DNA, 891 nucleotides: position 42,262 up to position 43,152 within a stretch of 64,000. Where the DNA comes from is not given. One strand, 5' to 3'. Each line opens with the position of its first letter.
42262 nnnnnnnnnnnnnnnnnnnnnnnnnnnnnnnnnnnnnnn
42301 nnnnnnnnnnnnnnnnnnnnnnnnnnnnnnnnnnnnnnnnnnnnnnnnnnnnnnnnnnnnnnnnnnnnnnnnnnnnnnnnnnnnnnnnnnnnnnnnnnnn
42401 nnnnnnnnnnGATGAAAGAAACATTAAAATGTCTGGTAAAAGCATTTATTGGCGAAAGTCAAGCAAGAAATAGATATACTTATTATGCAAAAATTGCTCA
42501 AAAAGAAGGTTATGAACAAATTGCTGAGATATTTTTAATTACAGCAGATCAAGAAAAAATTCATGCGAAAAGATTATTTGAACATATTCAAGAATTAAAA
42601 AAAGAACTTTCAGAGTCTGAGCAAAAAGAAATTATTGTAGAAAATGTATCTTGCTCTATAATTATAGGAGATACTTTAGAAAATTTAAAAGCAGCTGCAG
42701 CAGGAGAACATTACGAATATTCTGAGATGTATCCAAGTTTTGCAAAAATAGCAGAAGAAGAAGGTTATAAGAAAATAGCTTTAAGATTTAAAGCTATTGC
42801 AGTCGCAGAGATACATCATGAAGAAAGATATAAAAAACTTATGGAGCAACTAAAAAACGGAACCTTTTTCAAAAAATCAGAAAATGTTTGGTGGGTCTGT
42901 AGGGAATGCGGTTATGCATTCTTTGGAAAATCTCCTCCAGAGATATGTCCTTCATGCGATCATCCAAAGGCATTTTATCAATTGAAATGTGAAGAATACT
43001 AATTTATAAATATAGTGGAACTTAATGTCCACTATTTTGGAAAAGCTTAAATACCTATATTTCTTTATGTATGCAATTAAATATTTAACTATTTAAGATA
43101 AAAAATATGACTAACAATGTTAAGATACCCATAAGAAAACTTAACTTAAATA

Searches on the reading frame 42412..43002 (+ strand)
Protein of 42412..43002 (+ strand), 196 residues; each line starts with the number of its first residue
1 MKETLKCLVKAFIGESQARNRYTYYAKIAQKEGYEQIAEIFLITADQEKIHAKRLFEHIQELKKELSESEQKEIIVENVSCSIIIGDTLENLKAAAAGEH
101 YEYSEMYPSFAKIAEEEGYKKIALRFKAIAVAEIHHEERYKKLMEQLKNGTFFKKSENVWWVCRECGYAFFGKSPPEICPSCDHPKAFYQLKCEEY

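Call 4: search_protein_families(library=pfam, proteins=[window:42412-43002:+], max_evalue=0.01)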
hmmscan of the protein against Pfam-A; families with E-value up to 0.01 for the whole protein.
window:42412-43002:+ (196 aa): 4 families
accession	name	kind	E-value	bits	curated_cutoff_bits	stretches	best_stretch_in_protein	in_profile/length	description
PF02915.23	Rubrerythrin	-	5.7e-36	124.4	22.8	1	7-144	2-137/137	Rubrerythrin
PF21349.2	RUBY_RBDX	-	1.1e-09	38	26.5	1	161-189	1-29/30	Rubrerythrin, rubredoxin-like domain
PF00210.30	Ferritin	-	7e-07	29.7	24.5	1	14-148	10-140/142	Ferritin-like domain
PF23458.2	DUF7130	-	5.3e-05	23.5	35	1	113-187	6-81/89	Domain of unknown function (DUF7130)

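Call 11: find_encoding_contigs(protein=window:42412-43002:+, flank=10000, max_places=10)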
Protein window:42412-43002:+ (196 aa): no gene with exactly this product is on record in the collection.

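Call 12: find_homologous_proteins(query=window:42412-43002:+, max_evalue=1e-10)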
Query window:42412-43002:+ (196 aa): 8000 proteins with E <= 1e-10 among 8000 candidates; the best 120 are listed.
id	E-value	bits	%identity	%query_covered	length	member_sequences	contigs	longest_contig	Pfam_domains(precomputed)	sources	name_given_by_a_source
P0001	3.7e-125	433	100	100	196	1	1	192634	PF02915.24,PF21349.3,PF00210.31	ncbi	ncbi:MAG: ferritin family protein [Candidatus Pacearchaeota archaeon]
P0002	1.0e-97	344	78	100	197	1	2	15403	PF02915.24,PF21349.3,PF00210.31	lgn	-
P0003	8.4e-97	341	78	100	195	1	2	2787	PF02915.24,PF21349.3,PF00210.31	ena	-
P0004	2.4e-96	339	80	100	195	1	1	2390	PF02915.24,PF21349.3,PF00210.31,PF23458.3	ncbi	-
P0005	1.9e-95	336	79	100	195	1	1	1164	PF02915.24,PF21349.3,PF00210.31,PF23458.3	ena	-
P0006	3.1e-93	329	78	100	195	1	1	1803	PF02915.24,PF21349.3,PF00210.31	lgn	-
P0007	4.8e-93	328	80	100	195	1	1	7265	PF02915.24,PF21349.3,PF00210.31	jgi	jgi:rubrerythrin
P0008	8.3e-93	328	77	100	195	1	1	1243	PF02915.24,PF21349.3,PF00210.31,PF23458.3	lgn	-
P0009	5.5e-92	325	76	100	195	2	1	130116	PF02915.24,PF21349.3,PF00210.31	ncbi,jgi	ncbi:MAG: ferritin family protein [Candidatus Pacearchaeota archaeon]|jgi:rubrerythrin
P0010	7.0e-92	325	76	100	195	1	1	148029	PF02915.24,PF21349.3,PF00210.31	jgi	jgi:rubrerythrin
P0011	2.5e-91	323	75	100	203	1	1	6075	PF02915.24,PF21349.3,PF00210.31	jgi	jgi:rubrerythrin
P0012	7.4e-91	321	74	100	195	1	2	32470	PF02915.24,PF21349.3,PF00210.31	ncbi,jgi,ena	-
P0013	9.5e-91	321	76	100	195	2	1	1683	PF02915.24,PF21349.3,PF00210.31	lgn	-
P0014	1.1e-90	321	74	100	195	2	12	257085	PF02915.24,PF21349.3,PF00210.31,PF23458.3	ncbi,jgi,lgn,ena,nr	ncbi:rubrerythrin family protein [archaeon]|jgi:rubrerythrin|nr:rubrerythrin family protein [Candida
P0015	1.9e-90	320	76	100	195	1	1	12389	PF02915.24,PF21349.3,PF00210.31,PF23458.3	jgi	-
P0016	1.7e-89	317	75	99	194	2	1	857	PF02915.24,PF21349.3,PF00210.31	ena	-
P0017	1.7e-89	317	73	100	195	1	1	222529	PF02915.24,PF21349.3,PF00210.31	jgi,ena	jgi:rubrerythrin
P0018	1.9e-89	317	76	100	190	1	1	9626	PF02915.24,PF21349.3,PF00210.31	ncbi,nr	ncbi:rubrerythrin family protein [Candidatus Pacearchaeota archaeon]|nr:rubrerythrin family protein 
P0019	6.8e-88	312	73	100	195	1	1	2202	PF02915.24,PF21349.3,PF00210.31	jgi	jgi:rubrerythrin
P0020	9.1e-88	311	71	100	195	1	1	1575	PF02915.24,PF21349.3,PF00210.31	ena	-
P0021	9.7e-88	311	71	100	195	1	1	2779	PF02915.24,PF21349.3,PF00210.31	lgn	-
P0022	1.2e-87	311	71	100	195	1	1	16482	PF02915.24,PF21349.3,PF00210.31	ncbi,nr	ncbi:rubrerythrin family protein [Candidatus Pacearchaeota archaeon]|nr:rubrerythrin family protein 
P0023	2.6e-87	310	73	99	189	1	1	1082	PF02915.24,PF21349.3,PF00210.31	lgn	-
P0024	3.8e-87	309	71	100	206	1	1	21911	PF02915.24,PF21349.3,PF00210.31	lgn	-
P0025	4.2e-87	309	71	100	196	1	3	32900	PF02915.24,PF21349.3,PF00210.31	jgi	jgi:rubrerythrin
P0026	7.7e-87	308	72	100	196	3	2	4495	PF02915.24,PF21349.3,PF00210.31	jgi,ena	-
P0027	1.2e-86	307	73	100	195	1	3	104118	PF02915.24,PF21349.3,PF00210.31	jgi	jgi:rubrerythrin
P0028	6.5e-86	305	72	100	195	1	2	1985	PF02915.24,PF21349.3,PF00210.31,PF23458.3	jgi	-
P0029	1.7e-85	304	69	100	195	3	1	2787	PF02915.24,PF21349.3,PF00210.31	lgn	-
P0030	2.9e-85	303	70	100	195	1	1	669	PF02915.24,PF21349.3,PF00210.31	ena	-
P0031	3.8e-85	303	72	100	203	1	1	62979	PF02915.24,PF21349.3,PF00210.31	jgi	-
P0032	5.3e-85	302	71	100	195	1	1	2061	PF02915.24,PF21349.3,PF00210.31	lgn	-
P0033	5.9e-85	302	71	100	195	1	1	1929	PF02915.24,PF21349.3,PF00210.31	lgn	-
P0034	8.9e-85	301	71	100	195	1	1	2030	PF02915.24,PF21349.3,PF00210.31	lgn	-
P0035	1.3e-84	301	71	100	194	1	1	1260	PF02915.24,PF21349.3,PF00210.31,PF23458.3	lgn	-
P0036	1.4e-84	301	70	100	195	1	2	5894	PF02915.24,PF21349.3,PF00210.31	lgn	-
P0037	2.3e-84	300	73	99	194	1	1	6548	PF02915.24,PF21349.3,PF00210.31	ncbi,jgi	-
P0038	2.5e-84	300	71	99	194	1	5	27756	PF02915.24,PF21349.3,PF00210.31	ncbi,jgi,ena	-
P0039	4.2e-84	299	69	100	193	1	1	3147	PF02915.24,PF21349.3,PF00210.31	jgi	jgi:rubrerythrin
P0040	5.7e-84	299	69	100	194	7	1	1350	PF02915.24,PF21349.3,PF00210.31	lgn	-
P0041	7.1e-84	298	70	100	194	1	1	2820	PF02915.24,PF21349.3,PF00210.31,PF23458.3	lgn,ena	-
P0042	1.1e-83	298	72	100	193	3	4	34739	PF02915.24,PF21349.3,PF00210.31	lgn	-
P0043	1.3e-83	298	72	100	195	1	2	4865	PF02915.24,PF21349.3,PF00210.31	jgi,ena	-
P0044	1.6e-83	297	71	100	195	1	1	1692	PF02915.24,PF21349.3,PF00210.31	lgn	-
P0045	1.9e-83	297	68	100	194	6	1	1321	PF02915.24,PF21349.3,PF00210.31,PF23458.3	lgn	-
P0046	2.1e-83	297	72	99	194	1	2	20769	PF02915.24,PF21349.3,PF00210.31,PF23458.3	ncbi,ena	-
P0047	2.1e-83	297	71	100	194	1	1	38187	PF02915.24,PF21349.3,PF00210.31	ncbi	-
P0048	2.4e-83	297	69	100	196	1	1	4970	PF02915.24,PF21349.3,PF00210.31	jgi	jgi:rubrerythrin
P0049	2.5e-83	297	69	100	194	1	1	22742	PF02915.24,PF21349.3,PF00210.31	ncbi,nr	ncbi:MAG: rubrerythrin family protein [Candidatus Portnoybacteria bacterium]|nr:rubrerythrin family 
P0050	2.5e-83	297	70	100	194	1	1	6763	PF02915.24,PF21349.3,PF00210.31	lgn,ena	-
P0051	3.6e-83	296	69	100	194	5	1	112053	PF02915.24,PF21349.3,PF00210.31,PF23458.3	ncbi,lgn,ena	-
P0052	5.0e-83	296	71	100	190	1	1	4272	PF02915.24,PF21349.3,PF00210.31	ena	-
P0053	5.1e-83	296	69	100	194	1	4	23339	PF02915.24,PF21349.3,PF00210.31,PF23458.3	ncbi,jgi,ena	-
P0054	5.3e-83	296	68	100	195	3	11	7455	PF02915.24,PF21349.3,PF00210.31,PF23458.3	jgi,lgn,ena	-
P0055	5.3e-83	296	69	100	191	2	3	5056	PF02915.24,PF21349.3,PF00210.31,PF23458.3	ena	-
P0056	6.7e-83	295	71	100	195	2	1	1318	PF02915.24,PF21349.3,PF00210.31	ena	-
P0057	6.8e-83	295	69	100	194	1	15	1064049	PF02915.24,PF21349.3,PF00210.31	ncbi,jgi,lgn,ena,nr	ncbi:MAG TPA: ferritin family protein [bacterium]|nr:ferritin family protein [bacterium]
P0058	7.0e-83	295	69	100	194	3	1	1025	PF02915.24,PF21349.3,PF00210.31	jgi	jgi:rubrerythrin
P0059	7.6e-83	295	68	100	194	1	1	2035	PF02915.24,PF21349.3,PF00210.31,PF23458.3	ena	-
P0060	1.0e-82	295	69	100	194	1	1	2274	PF02915.24,PF21349.3,PF00210.31,PF23458.3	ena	-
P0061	1.0e-82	295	68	100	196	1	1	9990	PF02915.24,PF21349.3,PF00210.31,PF23458.3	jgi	-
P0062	1.3e-82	294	66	100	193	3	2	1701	PF02915.24,PF21349.3,PF00210.31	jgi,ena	-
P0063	1.4e-82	294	68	100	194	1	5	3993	PF02915.24,PF21349.3,PF00210.31,PF23458.3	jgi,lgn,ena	-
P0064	1.5e-82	294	72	96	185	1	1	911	PF02915.24,PF21349.3,PF00210.31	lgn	-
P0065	2.1e-82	294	69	100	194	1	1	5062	PF02915.24,PF21349.3,PF00210.31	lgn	-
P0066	2.2e-82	294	70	100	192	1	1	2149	PF02915.24,PF21349.3,PF00210.31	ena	-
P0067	2.3e-82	294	69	100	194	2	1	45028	PF02915.24,PF21349.3,PF00210.31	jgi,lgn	-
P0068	2.3e-82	294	70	100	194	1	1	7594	PF02915.24,PF21349.3,PF00210.31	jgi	jgi:rubrerythrin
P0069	2.4e-82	293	68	100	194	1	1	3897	PF02915.24,PF21349.3,PF00210.31,PF23458.3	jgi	-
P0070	2.7e-82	293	68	100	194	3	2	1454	PF02915.24,PF21349.3,PF00210.31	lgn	-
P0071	2.8e-82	293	69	100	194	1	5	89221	PF02915.24,PF21349.3,PF00210.31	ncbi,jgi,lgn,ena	-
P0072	2.9e-82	293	68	100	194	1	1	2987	PF02915.24,PF21349.3,PF00210.31,PF23458.3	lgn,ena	-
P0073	3.2e-82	293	68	100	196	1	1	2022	PF02915.24,PF21349.3,PF00210.31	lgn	-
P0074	3.5e-82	293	71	100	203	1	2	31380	PF02915.24,PF21349.3,PF00210.31,PF23458.3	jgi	-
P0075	4.0e-82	293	67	100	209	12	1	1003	PF02915.24,PF21349.3,PF00210.31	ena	-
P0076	5.7e-82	292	70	100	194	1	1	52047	PF02915.24,PF21349.3,PF00210.31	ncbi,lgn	-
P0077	5.9e-82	292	68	100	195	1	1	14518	PF02915.24,PF21349.3,PF00210.31,PF23458.3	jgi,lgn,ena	-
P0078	6.0e-82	292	65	100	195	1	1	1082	PF02915.24,PF21349.3,PF00210.31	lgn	-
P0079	6.9e-82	292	70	100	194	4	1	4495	PF02915.24,PF21349.3,PF00210.31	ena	-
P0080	7.1e-82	292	70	100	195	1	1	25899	PF02915.24,PF21349.3,PF00210.31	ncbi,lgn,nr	ncbi:rubrerythrin family protein [Candidatus Pacearchaeota archaeon]|nr:rubrerythrin family protein 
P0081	7.2e-82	292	68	100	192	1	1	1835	PF02915.24,PF21349.3,PF00210.31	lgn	-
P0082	7.5e-82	292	68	100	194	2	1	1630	PF02915.24,PF21349.3,PF00210.31,PF23458.3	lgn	-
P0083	7.8e-82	292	68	100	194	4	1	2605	PF02915.24,PF21349.3,PF00210.31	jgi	-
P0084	7.9e-82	292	68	100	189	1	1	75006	PF02915.24,PF21349.3,PF00210.31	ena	-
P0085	8.6e-82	292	67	100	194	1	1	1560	PF02915.24,PF21349.3,PF00210.31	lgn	-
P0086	8.8e-82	292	72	99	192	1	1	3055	PF02915.24,PF21349.3,PF00210.31,PF23458.3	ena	-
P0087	9.7e-82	292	69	100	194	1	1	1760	PF02915.24,PF21349.3,PF00210.31,PF23458.3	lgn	-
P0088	1.4e-81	291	68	100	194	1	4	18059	PF02915.24,PF21349.3,PF00210.31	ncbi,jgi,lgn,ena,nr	ncbi:rubrerythrin [Microgenomates bacterium DG_75]|nr:MAG: rubrerythrin [Microgenomates bacterium DG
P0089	1.4e-81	291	67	100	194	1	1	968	PF02915.24,PF21349.3,PF00210.31,PF23458.3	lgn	-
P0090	1.5e-81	291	67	100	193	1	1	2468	PF02915.24,PF21349.3,PF00210.31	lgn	-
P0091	1.5e-81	291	68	98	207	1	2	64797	PF02915.24,PF21349.3,PF00210.31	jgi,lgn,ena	-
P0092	1.6e-81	291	67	100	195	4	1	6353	PF02915.24,PF21349.3,PF00210.31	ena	-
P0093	1.6e-81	291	68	100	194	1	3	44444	PF02915.24,PF21349.3,PF00210.31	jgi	-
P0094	1.9e-81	291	66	100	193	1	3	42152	PF02915.24,PF21349.3,PF00210.31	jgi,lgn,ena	-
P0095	2.2e-81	290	68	100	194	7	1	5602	PF02915.24,PF21349.3,PF00210.31,PF23458.3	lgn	-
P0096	2.2e-81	290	67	99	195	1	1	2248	PF02915.24,PF21349.3,PF00210.31,PF23458.3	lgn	-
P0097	2.3e-81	290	66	100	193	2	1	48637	PF02915.24,PF21349.3,PF00210.31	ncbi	-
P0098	2.4e-81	290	68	100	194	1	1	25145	PF02915.24,PF21349.3,PF00210.31,PF23458.3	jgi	-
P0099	2.8e-81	290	65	100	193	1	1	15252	PF02915.24,PF21349.3,PF00210.31,PF23458.3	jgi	-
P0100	3.1e-81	290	67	100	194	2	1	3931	PF02915.24,PF21349.3,PF00210.31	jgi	-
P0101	3.9e-81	290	70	100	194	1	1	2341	PF02915.24,PF21349.3,PF00210.31,PF23458.3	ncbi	-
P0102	3.9e-81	290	67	100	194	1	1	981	PF02915.24,PF21349.3,PF00210.31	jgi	jgi:rubrerythrin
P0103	4.3e-81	289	67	100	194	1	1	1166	PF02915.24,PF21349.3,PF00210.31,PF23458.3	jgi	jgi:rubrerythrin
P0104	4.8e-81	289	67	100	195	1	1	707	PF02915.24,PF21349.3,PF00210.31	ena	-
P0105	5.5e-81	289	69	99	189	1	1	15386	PF02915.24,PF21349.3,PF00210.31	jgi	-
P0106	5.6e-81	289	69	100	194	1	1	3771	PF02915.24,PF21349.3,PF00210.31,PF23458.3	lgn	-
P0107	5.6e-81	289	66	100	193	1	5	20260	PF02915.24,PF21349.3,PF00210.31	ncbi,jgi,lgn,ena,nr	ncbi:rubrerythrin family protein [bacterium]|nr:MAG: rubrerythrin family protein [bacterium]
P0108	5.7e-81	289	67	100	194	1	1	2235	PF02915.24,PF21349.3,PF00210.31,PF23458.3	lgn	-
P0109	5.8e-81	289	67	100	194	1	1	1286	PF02915.24,PF21349.3,PF00210.31,PF23458.3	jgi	jgi:rubrerythrin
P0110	5.9e-81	289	71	98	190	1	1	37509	PF02915.24,PF21349.3,PF00210.31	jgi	-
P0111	6.0e-81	289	66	100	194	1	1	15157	PF02915.24,PF21349.3,PF00210.31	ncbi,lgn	-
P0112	6.1e-81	289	70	100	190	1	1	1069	PF02915.24,PF21349.3,PF00210.31,PF23458.3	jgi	-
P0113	6.2e-81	289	70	100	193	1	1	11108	PF02915.24,PF21349.3,PF00210.31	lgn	-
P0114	6.2e-81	289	68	100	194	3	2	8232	PF02915.24,PF21349.3,PF00210.31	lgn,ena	-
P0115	6.3e-81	289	69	100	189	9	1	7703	PF02915.24,PF21349.3,PF00210.31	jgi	-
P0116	6.6e-81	289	70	100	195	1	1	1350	PF02915.24,PF21349.3,PF00210.31,PF23458.3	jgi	jgi:rubrerythrin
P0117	7.0e-81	289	70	99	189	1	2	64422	PF02915.24,PF21349.3,PF00210.31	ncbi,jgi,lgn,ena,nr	ncbi:MAG: rubrerythrin family protein [Nanoarchaeota archaeon]|nr:rubrerythrin family protein [Nanoa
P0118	7.5e-81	289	66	100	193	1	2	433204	PF02915.24,PF21349.3,PF00210.31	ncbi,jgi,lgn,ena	ncbi:MAG: rubrerythrin family protein [Candidatus Paceibacterota bacterium]|jgi:rubrerythrin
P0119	7.8e-81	289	68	99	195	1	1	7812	PF02915.24,PF21349.3,PF00210.31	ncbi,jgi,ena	-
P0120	8.3e-81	288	68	99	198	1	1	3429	PF02915.24,PF21349.3,PF00210.31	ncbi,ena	-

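Call 13: find_encoding_contigs(protein=P0009, flank=8000, max_places=3)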
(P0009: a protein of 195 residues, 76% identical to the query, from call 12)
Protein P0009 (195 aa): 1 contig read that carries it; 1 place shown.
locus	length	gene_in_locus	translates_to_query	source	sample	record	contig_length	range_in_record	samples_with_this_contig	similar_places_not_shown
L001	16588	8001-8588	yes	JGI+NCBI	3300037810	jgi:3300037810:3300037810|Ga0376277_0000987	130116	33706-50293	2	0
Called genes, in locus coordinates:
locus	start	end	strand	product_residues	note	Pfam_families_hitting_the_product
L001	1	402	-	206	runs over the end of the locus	-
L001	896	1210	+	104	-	-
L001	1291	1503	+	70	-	-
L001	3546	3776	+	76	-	-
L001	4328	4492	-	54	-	-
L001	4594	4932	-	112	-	-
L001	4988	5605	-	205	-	PF01966:HD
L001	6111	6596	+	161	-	PF01988:VIT1 (weak)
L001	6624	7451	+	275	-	PF13495:Phage_int_SAM_4 (weak), PF00589:Phage_integrase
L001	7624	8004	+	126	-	PF06397:Desulfoferrod_N, PF01880:Desulfoferrodox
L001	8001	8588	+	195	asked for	PF00210:Ferritin, PF02915:Rubrerythrin, PF21349:RUBY_RBDX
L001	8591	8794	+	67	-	-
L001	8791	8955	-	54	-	-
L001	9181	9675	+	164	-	-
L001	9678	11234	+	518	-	PF02562:PhoH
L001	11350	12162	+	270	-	PF12705:PDDEXK_1, PF10926:DUF2800 (weak)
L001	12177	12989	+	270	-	PF04851:ResIII, PF09848:SLFN-g3_helicase (weak)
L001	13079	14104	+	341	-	PF13307:Helicase_C_2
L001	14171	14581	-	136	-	PF00380:Ribosomal_S9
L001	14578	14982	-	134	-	PF00572:Ribosomal_L13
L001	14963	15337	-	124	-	PF00828:Ribosomal_L27A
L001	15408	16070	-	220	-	PF01193:RNA_pol_L, PF01000:RNA_pol_A_bac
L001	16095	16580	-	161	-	PF00411:Ribosomal_S11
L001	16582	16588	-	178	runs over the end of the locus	PF01479:S4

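Call 14: find_encoding_contigs(protein=P0010, flank=8000, max_places=3)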
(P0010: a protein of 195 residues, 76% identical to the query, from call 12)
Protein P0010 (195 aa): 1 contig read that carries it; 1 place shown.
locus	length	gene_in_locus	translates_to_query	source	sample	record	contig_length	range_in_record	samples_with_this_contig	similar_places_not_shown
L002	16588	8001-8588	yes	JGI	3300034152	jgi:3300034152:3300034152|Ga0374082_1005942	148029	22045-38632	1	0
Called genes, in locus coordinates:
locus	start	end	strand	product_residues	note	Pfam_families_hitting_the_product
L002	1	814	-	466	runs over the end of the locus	-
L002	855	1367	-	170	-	-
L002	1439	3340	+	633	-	PF09382:RQC, PF00580:UvrD-helicase, PF01443:Viral_helicase1 (faint), PF13245:AAA_19, PF13361:UvrD_C, PF13538:UvrD_C_2 (faint), PF13361:UvrD_C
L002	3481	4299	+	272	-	PF13495:Phage_int_SAM_4, PF16795:Phage_integr_3 (faint), PF00589:Phage_integrase, PF22823:MrpR_C_cat (faint)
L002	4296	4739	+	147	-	-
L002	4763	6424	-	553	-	PF13229:Beta_helix, PF05048:NosD, PF13229:Beta_helix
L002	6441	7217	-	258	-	-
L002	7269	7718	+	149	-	PF06397:Desulfoferrod_N, PF01880:Desulfoferrodox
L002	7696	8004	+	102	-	PF22277:EncFtn-like, PF09537:DUF2383 (faint), PF02915:Rubrerythrin (weak)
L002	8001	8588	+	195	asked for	PF00210:Ferritin, PF02915:Rubrerythrin, PF21349:RUBY_RBDX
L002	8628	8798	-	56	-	-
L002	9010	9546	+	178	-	-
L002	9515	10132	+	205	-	-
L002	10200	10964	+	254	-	PF12705:PDDEXK_1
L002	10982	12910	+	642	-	PF04851:ResIII (faint), PF13307:Helicase_C_2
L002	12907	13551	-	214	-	-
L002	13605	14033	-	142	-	PF00380:Ribosomal_S9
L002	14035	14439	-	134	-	PF00572:Ribosomal_L13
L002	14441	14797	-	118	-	PF00828:Ribosomal_L27A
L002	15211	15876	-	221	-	PF01193:RNA_pol_L, PF01000:RNA_pol_A_bac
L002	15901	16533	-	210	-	PF00411:Ribosomal_S11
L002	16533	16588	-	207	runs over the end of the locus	PF01479:S4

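Call 15: find_encoding_contigs(protein=P0002, flank=8000, max_places=3)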
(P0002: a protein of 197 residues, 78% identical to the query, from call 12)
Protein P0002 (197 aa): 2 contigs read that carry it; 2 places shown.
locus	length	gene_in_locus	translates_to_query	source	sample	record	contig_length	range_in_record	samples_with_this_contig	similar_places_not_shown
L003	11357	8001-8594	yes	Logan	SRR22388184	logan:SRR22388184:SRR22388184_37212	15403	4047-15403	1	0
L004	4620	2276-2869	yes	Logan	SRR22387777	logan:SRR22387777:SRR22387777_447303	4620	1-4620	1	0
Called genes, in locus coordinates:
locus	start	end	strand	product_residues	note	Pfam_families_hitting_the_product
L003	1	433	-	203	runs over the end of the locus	-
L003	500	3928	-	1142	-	-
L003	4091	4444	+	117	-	PF23477:zf_Tbcl_2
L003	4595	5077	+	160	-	PF01988:VIT1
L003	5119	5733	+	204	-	PF00702:Hydrolase (weak), PF13419:HAD_2 (weak)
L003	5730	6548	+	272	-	PF13495:Phage_int_SAM_4 (weak), PF00589:Phage_integrase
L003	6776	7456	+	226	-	PF00696:AA_kinase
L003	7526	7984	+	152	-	PF06397:Desulfoferrod_N, PF01880:Desulfoferrodox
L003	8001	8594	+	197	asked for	PF00210:Ferritin, PF02915:Rubrerythrin, PF21349:RUBY_RBDX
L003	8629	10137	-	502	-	-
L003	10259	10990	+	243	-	-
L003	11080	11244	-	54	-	-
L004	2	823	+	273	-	?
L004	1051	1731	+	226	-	PF00696:AA_kinase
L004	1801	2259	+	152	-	PF06397:Desulfoferrod_N, PF01880:Desulfoferrodox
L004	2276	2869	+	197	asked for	PF00210:Ferritin, PF02915:Rubrerythrin, PF21349:RUBY_RBDX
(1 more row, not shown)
